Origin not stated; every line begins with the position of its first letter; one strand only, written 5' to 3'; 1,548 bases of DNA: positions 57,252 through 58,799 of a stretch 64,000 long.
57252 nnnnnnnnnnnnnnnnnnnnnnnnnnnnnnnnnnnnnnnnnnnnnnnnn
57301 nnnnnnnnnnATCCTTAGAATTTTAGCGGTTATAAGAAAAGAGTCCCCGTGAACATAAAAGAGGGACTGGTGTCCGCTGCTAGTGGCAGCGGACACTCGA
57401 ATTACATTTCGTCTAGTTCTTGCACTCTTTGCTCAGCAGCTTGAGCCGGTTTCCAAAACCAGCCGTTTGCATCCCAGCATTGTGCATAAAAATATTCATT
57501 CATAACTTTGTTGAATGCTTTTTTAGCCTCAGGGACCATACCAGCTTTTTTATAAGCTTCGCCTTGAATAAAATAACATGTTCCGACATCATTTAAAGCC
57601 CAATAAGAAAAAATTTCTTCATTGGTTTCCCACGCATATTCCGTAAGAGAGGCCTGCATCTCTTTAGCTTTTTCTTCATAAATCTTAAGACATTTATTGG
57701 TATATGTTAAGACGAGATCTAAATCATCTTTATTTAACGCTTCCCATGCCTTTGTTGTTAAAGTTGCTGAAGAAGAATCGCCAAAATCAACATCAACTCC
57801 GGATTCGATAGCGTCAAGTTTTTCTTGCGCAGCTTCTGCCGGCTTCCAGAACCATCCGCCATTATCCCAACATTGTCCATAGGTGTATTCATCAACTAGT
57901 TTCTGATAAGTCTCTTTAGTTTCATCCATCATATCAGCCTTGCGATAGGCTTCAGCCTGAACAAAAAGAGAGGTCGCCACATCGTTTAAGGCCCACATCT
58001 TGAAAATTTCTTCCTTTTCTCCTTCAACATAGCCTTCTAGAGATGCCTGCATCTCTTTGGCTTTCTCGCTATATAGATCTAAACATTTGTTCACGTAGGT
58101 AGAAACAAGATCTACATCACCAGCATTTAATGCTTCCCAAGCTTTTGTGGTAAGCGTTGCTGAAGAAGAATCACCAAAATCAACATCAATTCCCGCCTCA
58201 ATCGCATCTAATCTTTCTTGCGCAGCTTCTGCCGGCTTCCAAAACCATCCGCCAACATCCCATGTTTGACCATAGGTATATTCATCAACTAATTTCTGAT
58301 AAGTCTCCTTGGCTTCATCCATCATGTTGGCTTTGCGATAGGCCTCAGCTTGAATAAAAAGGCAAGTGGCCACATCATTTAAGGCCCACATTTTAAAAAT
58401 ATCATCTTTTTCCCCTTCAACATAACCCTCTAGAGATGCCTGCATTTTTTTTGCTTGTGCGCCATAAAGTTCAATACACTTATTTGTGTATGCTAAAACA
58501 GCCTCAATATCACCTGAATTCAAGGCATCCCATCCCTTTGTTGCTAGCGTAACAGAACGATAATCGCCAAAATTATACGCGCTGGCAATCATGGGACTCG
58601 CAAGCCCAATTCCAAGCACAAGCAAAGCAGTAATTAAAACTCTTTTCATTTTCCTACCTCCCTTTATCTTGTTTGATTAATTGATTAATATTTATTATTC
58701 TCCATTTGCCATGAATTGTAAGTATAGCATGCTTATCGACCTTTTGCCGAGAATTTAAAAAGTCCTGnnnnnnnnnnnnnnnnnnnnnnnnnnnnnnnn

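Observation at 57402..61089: Novel ~131-aa helical domain present as a recent in-frame triplication (393-bp DNA repeats, ~85% id) in one secreted protein and once at the N-terminus of the adjacent glycoside hydrolase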

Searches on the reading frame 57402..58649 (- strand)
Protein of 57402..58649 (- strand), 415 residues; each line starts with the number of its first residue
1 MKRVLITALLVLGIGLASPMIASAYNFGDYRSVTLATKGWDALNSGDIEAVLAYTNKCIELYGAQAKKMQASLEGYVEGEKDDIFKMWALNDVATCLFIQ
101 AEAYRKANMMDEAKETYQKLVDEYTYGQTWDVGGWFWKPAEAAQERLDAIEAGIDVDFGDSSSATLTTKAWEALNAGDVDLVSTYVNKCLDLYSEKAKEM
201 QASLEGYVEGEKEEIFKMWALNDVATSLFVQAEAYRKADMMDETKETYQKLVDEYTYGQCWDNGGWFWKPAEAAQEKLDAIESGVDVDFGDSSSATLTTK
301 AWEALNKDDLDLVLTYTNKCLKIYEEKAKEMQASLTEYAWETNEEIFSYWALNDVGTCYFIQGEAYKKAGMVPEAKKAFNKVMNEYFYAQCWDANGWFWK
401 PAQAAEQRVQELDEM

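Call 5: search_protein_families(library=pfam, proteins=[window:57402-58649:-], max_evalue=1)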
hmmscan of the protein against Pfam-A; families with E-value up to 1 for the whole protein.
window:57402-58649:- (415 aa): 17 families
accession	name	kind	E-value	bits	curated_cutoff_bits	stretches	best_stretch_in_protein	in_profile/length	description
PF13174.12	TPR_6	-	2e-16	59.9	26.3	3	96-124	2-30/33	Tetratricopeptide repeat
PF07719.23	TPR_2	-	6.4e-08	32.6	27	2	358-383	3-28/34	Tetratricopeptide repeat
PF00515.34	TPR_1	-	1.6e-06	28.1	27.8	0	97-119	4-26/34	Tetratricopeptide repeat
PF25051.1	WHD_MCM8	-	1.3e-05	25.6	26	0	64-104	15-55/80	MCM8 winged helix domain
PF13181.12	TPR_8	-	1.3e-05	25.4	25.7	1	96-121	3-28/34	Tetratricopeptide repeat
PF13424.12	TPR_12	-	0.00075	20.1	30.1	0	92-120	43-71/77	Tetratricopeptide repeat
PF04708.17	Pox_F16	-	0.0012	18.8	30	0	288-327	40-79/215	Poxvirus F16 protein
PF11439.13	T3SchapCesA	-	0.0027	18.3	29.1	0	103-128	41-66/95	Type III secretion system filament chaperone CesA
PF19887.4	DUF6360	-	0.004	17.7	23.8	0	44-77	54-86/91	Family of unknown function (DUF6360)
PF22974.1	DUF7029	-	0.0078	16.7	27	0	282-321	25-61/100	Domain of unknown function (DUF7029)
PF17021.10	Mei5_like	-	0.012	16.1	32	0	84-121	43-72/118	Putative double-strand recombination repair-like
PF06152.16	Phage_min_cap2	-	0.018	14.4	26.3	1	314-397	199-273/366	Phage minor capsid protein 2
PF13428.12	TPR_14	-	0.028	15.6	23.5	0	99-124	6-31/44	Tetratricopeptide repeat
PF01535.26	PPR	-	0.028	15.1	25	0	103-122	9-28/31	PPR repeat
PF04510.18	DUF577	-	0.12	12.7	32.1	0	188-237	123-172/173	Family of unknown function (DUF577)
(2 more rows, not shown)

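Call 6: find_homologous_proteins(query=window:57402-58649:-)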
Query window:57402-58649:- (415 aa): 1216 proteins with E <= 0.001 among 8000 candidates; the best 120 are listed.
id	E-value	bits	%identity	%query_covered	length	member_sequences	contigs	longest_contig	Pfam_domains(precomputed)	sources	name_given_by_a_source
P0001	6.9e-277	936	100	100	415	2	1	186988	PF25051.2,PF00515.35,PF13181.13,PF07719.24,PF13174.13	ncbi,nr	ncbi:MAG: tetratricopeptide repeat protein [Candidatus Aceula meridiana]|nr:tetratricopeptide repeat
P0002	9.9e-224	761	48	93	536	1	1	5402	PF14559.13,PF00515.35,PF13424.13,PF13432.13,PF13428.13,PF13181.13,PF07719.24,PF13174.13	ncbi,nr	ncbi:MAG: tetratricopeptide repeat protein [Candidatus Aureabacteria bacterium]|nr:tetratricopeptide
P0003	2.6e-198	677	69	100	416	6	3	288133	PF15948.11,PF00515.35,PF04708.18,PF13424.13,PF13181.13,PF07719.24,PF13174.13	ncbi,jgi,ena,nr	ncbi:MAG TPA: tetratricopeptide repeat protein [Candidatus Omnitrophota bacterium]|nr:tetratricopept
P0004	2.8e-198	677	70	100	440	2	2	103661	PF07719.24,PF13174.13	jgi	-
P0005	1.6e-193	661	68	100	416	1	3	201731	PF13424.13,PF13181.13,PF07719.24,PF13174.13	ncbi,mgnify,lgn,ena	mgnify:CR=1 FL=1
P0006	9.5e-193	659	68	100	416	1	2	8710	PF00515.35,PF13181.13,PF07719.24,PF13174.13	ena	-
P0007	1.1e-187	642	45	94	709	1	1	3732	PF13431.13,PF23300.4,PF00515.35,PF13424.13,PF13428.13,PF13181.13,PF07719.24,PF13174.13,PF13374.13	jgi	jgi:tetratricopeptide (TPR) repeat protein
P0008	4.5e-186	637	67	95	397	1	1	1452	PF00515.35,PF04708.18,PF06782.17,PF13181.13,PF07719.24,PF13174.13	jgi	jgi:tetratricopeptide (TPR) repeat protein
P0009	1.5e-169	582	72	62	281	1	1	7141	PF00515.35,PF07719.24,PF13174.13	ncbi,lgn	-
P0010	7.7e-169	580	70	68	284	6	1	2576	PF13181.13,PF07719.24,PF13174.13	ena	-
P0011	1.5e-162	559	72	62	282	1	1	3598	PF00515.35,PF07719.24,PF13174.13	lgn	-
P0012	1.4e-160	553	65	68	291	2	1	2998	PF07719.24,PF13174.13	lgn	-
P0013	7.9e-158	544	58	66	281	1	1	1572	PF07719.24,PF13174.13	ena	-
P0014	2.8e-157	542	61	64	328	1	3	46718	PF07719.24,PF13174.13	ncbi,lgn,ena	-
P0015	6.8e-157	541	59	68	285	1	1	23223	PF00515.35,PF13181.13,PF07719.24,PF13174.13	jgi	jgi:tetratricopeptide (TPR) repeat protein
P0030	2.7e-151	522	46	93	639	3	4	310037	PF21545.4,PF00515.35,PF13424.13,PF13181.13,PF07719.24,PF13174.13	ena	-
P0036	1.5e-149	516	59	68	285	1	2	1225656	PF00515.35,PF13424.13,PF13181.13,PF07719.24,PF13174.13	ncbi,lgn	ncbi:MAG: tetratricopeptide repeat protein [Candidatus Omnitrophota bacterium]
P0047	3.0e-147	509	47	94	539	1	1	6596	PF14559.13,PF00515.35,PF13424.13,PF13176.13,PF13432.13,PF13428.13,PF13181.13,PF07719.24,PF13174.13,PF13374.13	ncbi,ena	-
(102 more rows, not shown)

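Call 7: search_solved_structures(query=window:57402-58649:-, max_evalue=1, show_alignments=2)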
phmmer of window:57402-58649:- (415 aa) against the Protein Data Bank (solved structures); distinct sequences matched with E-value up to 1: 1.
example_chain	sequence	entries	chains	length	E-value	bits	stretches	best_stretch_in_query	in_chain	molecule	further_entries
7bev_A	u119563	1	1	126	0.025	16.7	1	29-121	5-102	Sperm-associated antigen 1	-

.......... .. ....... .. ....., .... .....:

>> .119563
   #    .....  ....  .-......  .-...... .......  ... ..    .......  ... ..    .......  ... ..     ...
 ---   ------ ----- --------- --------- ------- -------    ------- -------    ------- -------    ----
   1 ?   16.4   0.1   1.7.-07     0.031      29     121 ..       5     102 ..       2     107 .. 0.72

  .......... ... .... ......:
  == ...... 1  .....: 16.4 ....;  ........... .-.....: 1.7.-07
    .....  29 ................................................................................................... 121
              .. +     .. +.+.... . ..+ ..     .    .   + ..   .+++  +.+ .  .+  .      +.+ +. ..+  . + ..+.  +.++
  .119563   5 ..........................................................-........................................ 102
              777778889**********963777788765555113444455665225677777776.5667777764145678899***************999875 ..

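Call 17: find_encoding_contigs(protein=P0036, flank=10000, max_places=2)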
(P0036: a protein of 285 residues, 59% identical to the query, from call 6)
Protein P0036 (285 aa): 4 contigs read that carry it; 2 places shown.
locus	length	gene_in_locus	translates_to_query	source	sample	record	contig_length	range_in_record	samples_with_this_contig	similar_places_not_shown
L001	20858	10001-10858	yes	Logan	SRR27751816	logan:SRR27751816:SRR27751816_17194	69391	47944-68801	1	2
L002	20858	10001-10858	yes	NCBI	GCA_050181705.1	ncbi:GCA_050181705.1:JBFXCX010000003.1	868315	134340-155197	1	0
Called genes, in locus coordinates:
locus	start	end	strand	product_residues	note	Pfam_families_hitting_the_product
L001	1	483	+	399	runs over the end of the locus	PF01075:Glyco_transf_9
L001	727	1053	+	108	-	PF07238:PilZ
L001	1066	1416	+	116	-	PF07238:PilZ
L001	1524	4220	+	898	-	PF06165:GH94_b-supersand, PF17167:Glyco_hydro_94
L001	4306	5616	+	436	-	PF01547:SBP_bac_1, PF13416:SBP_bac_8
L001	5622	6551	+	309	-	PF00528:BPD_transp_1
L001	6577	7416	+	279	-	PF00528:BPD_transp_1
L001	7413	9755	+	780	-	PF13174:TPR_6 (faint), PF03198:Glyco_hydro_72, PF02836:Glyco_hydro_2_C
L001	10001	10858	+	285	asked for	PF13424:TPR_12 (faint), PF00515:TPR_1 (faint), PF07719:TPR_2 (faint), PF13181:TPR_8 (faint), PF13174:TPR_6 (faint)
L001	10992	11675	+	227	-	-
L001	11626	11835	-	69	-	-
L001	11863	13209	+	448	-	-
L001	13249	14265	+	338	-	PF00356:LacI, PF00532:Peripla_BP_1, PF13407:Peripla_BP_4, PF13377:Peripla_BP_3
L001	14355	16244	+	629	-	PF01134:GIDA, PF12831:FAD_oxidored, PF21680:GIDA_C_1st, PF13932:SAM_GIDA_C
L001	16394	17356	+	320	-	PF00291:PALP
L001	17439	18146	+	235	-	PF09335:VTT_dom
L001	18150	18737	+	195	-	-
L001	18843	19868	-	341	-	PF04055:Radical_SAM, PF06968:BATS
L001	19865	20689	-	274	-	PF00977:His_biosynth (faint), PF05690:ThiG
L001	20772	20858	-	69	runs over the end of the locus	PF02597:ThiS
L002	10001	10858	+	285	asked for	PF13424:TPR_12 (faint), PF00515:TPR_1 (faint), PF07719:TPR_2 (faint), PF13181:TPR_8 (faint), PF13174:TPR_6 (faint)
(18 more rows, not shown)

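Call 18: search_protein_families(library=ncbifam, proteins=[window:57402-58649:-], max_evalue=0.01)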
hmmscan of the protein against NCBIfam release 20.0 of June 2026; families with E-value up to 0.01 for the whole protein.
window:57402-58649:- (415 aa): 3 families
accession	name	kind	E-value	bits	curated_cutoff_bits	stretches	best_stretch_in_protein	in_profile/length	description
NF053607.1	CHU_0125_OmpA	equivalog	4.6e-06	25.4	620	1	91-125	50-84/639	CHU_0125 family OmpA-like outer membrane integrity protein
NF042414.1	CLC_0170_fam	subfamily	0.00048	20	30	0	96-114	16-34/56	CLC_0170 family protein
TIGR02795.1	tol_pal_ybgF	equivalog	0.0021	18.6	90.1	0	93-125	75-107/119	tol-pal system protein YbgF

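Call 19: search_protein_families(library=pfam, proteins=[L001:1524-4220:+], max_evalue=0.001)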
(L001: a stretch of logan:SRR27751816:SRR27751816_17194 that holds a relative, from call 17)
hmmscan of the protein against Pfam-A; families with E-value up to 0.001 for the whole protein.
L001:1524-4220:+ (898 aa): 2 families
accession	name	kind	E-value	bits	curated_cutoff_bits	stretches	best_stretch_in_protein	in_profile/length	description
PF17167.11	Glyco_hydro_94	-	7.9e-27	94.4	27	2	312-538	1-209/420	Glycosyl hydrolase 94 superfamily, catalytic domain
PF06165.18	GH94_b-supersand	-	2.1e-07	31.1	23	1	112-281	93-251/251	Glycosyl hydrolase 94, supersandwich domain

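Call 24: predict_structure(alignment_id=A1)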
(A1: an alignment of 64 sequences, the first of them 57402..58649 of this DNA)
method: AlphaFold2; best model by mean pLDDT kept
length: 415 residues; sequences in the alignment: 64
mean_pLDDT: 92.2   pTM: 0.70
mean pLDDT of the five models: 92.2, 91.0, 90.9, 89.9, 88.5
residues with pLDDT >= 90: 334; 70-90: 64; 50-70: 14; < 50: 3
segments of 3 or more residues with pLDDT < 50: none
pLDDT, mean of each block of 10 residues (from residue 1): 71 57 81 96 94 98 98 95 95 97 94 97 95 81 91 83 91 95 94 95 96 93 97 96 97 97 85 92 84 91 96 94 95 97 94 98 98 98 98 88 98 95
secondary structure, 60 per line:
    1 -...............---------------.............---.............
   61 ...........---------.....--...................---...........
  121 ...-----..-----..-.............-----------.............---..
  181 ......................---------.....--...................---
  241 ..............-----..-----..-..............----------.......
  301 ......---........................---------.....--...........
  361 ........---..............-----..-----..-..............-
elements in order: H2-16 H32-44 H48-71 H81-85 H88-106 H110-123 H139-151 H163-175 H179-202 H212-216 H219-237 H241-254 H270-283 H294-306 H310-333 H343-347 H350-368 H372-385 H401-414

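Call 27: fold_search(model_id=the predicted structure, library=pdb)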
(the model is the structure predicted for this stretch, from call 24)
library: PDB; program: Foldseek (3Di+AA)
matches with E <= 10: 1180; with E <= 0.001: 9
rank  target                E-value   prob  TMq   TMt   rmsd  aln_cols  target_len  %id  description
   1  8chy                  2.2e-04  1.00  0.20  0.27  14.4       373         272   16  Crystal structure of an 8-repeat consensus TPR superhelix with Zinc. (released 2024-02-21)
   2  6ejn_A                3.9e-04  1.00  0.26  0.34  10.7       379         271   13  The KLC2 TPR domain bound to the JIP3 leucine zipper domain (released 2018-09-05)
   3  7ai4_A                4.7e-04  1.00  0.21  0.30  12.0       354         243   15  Crystal structure of the KLC1-TPR domain truncated from its nonTPR region ([A1-B6]-Delta-nonTPR fragment) (released 2021-10-06)
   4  6fv0_A                6.3e-04  1.00  0.19  0.26  14.5       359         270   15  Crystal structure of the TPR domain of KLC1 in complex with the C-terminal peptide of torsinA (released 2018-03-28)
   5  3ceq_B                6.6e-04  1.00  0.23  0.30  11.3       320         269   14  The TPR domain of Human Kinesin Light Chain 2 (hKLC2) (released 2008-08-12)
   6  6ejn_B                6.9e-04  1.00  0.26  0.34  10.5       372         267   14  The KLC2 TPR domain bound to the JIP3 leucine zipper domain (released 2018-09-05)
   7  6swu_E                6.9e-04  1.00  0.21  0.28  14.5       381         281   14  Crystal structure of the TPR domain of KLC1 in complex with an engineered high-affinity cargo peptide. (released 2020-09-30)
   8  6fuz_A                8.5e-04  1.00  0.20  0.28  13.7       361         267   15  Crystal structure of the TPR domain of KLC1 in complex with the C-terminal peptide of JIP1 (released 2018-05-02)
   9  2y4t_A                9.3e-04  0.97  0.15  0.14  18.6       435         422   11  Crystal structure of the human co-chaperone P58(IPK) (released 2011-08-10)
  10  6q6g_J                1.0e-03  0.92  0.14  0.13  21.4       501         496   13  Cryo-EM structure of the APC/C-Cdc20-Cdk2-cyclinA2-Cks2 complex, the D1 box class (released 2019-09-11)
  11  3nf1                  1.2e-03  1.00  0.23  0.30  13.6       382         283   15  Crystal structure of the TPR domain of kinesin light chain 1 (released 2011-05-25)
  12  6f9i_B                1.3e-03  1.00  0.23  0.29  11.9       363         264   13  Crystal structure of KLC2 bound to the second tryptophan-acidic motif peptide from calsyntenin-1 (released 2018-09-05)
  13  9gaw_Y                1.4e-03  0.94  0.17  0.15  19.2       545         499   11  High-resolution structure of the Anaphase-promoting complex/cyclosome (APC/C) bound to co-activator Cdh1 (released 2024-08-14)
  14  3ceq_A                1.6e-03  1.00  0.22  0.30  12.2       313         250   15  The TPR domain of Human Kinesin Light Chain 2 (hKLC2) (released 2008-08-12)
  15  6swu_F                1.6e-03  1.00  0.21  0.27  13.0       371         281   14  Crystal structure of the TPR domain of KLC1 in complex with an engineered high-affinity cargo peptide. (released 2020-09-30)
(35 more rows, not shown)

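Call 32: find_encoding_contigs(protein=P0030, flank=10000, max_places=1)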
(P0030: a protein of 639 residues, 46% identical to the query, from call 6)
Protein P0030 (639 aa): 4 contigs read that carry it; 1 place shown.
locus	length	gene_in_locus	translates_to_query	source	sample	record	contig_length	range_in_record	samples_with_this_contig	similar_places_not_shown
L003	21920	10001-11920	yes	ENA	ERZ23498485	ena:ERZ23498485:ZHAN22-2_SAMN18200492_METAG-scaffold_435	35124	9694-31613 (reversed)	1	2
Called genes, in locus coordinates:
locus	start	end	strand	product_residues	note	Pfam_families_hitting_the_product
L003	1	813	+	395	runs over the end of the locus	PF01676:Metalloenzyme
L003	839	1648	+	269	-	PF01048:PNP_UDP_1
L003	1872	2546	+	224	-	-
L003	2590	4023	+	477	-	-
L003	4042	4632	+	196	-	-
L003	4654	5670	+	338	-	PF00356:LacI, PF00532:Peripla_BP_1, PF13407:Peripla_BP_4, PF13377:Peripla_BP_3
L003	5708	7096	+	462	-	PF00515:TPR_1 (faint), PF07719:TPR_2 (faint), PF13174:TPR_6 (faint), PF13374:TPR_10 (faint), PF13424:TPR_12 (faint), PF13428:TPR_14 (faint), PF13432:TPR_16 (faint)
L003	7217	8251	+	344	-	PF00356:LacI, PF00532:Peripla_BP_1, PF13407:Peripla_BP_4, PF13377:Peripla_BP_3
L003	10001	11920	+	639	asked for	PF21545:T7SS_EccA1_N (faint), PF00515:TPR_1 (faint), PF07719:TPR_2 (faint), PF13174:TPR_6 (faint), PF13181:TPR_8 (faint), PF13424:TPR_12 (faint)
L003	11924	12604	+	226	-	-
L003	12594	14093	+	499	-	-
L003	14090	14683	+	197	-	-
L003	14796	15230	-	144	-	-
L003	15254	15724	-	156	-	PF02577:BFN_dom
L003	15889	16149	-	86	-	-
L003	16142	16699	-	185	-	PF04350:PilO (weak)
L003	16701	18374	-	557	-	PF11104:PilM_2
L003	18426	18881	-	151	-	PF07963:N_methyl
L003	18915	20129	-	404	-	PF00482:T2SSF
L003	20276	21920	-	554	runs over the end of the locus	PF05157:MshEN, PF00437:T2SSE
